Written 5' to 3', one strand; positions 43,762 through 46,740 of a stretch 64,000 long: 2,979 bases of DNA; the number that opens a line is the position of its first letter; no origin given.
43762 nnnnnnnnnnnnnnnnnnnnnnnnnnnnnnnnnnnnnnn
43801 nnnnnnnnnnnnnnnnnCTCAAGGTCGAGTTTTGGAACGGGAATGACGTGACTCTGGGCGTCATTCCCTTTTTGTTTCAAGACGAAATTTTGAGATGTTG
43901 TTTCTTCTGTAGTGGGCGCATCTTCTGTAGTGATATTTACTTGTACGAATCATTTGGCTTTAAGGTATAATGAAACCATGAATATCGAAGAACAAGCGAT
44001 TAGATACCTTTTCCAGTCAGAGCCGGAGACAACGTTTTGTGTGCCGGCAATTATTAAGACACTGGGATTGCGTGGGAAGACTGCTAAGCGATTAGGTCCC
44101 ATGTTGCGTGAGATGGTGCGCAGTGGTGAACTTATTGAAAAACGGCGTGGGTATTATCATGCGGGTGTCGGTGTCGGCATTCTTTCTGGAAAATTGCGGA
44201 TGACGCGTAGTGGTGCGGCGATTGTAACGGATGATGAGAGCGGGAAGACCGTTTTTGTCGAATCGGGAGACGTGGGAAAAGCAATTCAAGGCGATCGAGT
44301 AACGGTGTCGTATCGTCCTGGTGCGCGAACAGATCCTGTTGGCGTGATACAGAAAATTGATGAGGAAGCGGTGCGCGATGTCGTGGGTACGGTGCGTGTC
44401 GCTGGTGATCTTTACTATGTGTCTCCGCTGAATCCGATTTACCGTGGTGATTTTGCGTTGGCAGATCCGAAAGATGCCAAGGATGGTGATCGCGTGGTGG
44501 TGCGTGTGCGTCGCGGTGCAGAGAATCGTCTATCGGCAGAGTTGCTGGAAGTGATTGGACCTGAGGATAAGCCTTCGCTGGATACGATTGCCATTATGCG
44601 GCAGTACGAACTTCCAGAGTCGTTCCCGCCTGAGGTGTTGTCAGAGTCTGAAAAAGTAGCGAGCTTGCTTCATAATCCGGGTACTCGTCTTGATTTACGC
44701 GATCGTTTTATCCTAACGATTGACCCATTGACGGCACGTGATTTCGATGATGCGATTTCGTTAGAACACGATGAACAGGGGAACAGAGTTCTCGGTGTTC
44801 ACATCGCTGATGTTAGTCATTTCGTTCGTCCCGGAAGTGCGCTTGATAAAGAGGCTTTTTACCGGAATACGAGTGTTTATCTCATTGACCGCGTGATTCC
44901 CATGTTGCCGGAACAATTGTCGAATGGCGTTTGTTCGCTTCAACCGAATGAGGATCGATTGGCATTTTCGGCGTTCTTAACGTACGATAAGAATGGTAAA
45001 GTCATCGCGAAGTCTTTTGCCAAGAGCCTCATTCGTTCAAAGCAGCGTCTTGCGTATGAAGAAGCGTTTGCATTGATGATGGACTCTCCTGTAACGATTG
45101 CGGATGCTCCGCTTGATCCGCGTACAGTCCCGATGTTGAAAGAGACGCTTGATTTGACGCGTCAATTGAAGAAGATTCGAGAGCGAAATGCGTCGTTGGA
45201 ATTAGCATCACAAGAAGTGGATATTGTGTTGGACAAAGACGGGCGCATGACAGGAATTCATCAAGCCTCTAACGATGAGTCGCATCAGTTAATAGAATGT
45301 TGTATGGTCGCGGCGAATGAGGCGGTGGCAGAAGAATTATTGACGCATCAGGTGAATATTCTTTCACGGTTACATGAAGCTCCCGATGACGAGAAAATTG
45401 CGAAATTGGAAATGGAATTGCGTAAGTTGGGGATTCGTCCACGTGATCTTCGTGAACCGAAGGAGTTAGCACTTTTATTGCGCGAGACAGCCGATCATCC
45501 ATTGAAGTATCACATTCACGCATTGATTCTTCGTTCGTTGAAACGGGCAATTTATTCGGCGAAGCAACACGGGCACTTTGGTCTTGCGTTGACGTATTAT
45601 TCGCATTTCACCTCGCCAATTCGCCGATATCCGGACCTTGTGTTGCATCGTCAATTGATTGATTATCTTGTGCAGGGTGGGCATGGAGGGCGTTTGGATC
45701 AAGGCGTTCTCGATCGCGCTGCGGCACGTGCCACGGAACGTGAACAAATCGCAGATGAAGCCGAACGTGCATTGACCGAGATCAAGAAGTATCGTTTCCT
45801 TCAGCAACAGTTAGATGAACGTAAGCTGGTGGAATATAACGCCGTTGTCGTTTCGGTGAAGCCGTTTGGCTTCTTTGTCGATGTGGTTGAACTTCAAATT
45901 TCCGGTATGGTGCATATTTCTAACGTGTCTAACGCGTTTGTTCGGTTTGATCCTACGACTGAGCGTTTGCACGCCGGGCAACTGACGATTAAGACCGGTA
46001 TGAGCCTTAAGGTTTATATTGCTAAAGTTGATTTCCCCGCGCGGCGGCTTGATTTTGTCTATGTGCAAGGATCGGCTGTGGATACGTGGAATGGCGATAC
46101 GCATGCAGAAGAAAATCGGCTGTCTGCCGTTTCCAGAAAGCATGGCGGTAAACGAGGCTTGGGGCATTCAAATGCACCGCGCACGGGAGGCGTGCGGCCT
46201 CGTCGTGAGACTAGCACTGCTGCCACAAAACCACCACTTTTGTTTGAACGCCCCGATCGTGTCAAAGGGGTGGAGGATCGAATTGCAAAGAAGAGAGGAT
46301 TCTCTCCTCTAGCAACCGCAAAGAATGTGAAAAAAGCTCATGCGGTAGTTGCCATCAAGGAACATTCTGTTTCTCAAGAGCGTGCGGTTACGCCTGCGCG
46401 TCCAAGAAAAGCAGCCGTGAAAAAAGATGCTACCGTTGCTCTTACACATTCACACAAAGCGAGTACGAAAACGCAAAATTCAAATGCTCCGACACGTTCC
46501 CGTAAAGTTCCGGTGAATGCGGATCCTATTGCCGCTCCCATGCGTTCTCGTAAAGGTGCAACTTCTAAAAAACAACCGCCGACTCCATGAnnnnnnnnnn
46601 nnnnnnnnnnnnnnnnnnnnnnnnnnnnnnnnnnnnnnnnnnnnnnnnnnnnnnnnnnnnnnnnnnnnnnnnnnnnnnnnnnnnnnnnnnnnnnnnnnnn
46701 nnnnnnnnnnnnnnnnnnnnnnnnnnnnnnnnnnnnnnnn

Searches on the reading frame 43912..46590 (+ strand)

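Call 39: search_protein_families(library=pfam, proteins=[window:43912-46590:+], max_evalue=0.001)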
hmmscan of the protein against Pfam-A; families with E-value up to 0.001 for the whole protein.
window:43912-46590:+ (892 aa): 4 families
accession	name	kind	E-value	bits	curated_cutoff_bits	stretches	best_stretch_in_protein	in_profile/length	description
PF00773.25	RNB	-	2.7e-98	329.7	29.3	1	259-586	1-324/326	RNB domain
PF17876.7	CSD2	-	7.7e-13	48.8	26.2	1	169-239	1-74/74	Cold shock domain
PF00575.29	S1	-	1.4e-07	32.2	22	1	642-714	8-70/74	S1 RNA binding domain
PF08206.17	OB_RNB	-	1.1e-05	25.5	24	0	93-134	1-42/58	Ribonuclease B OB domain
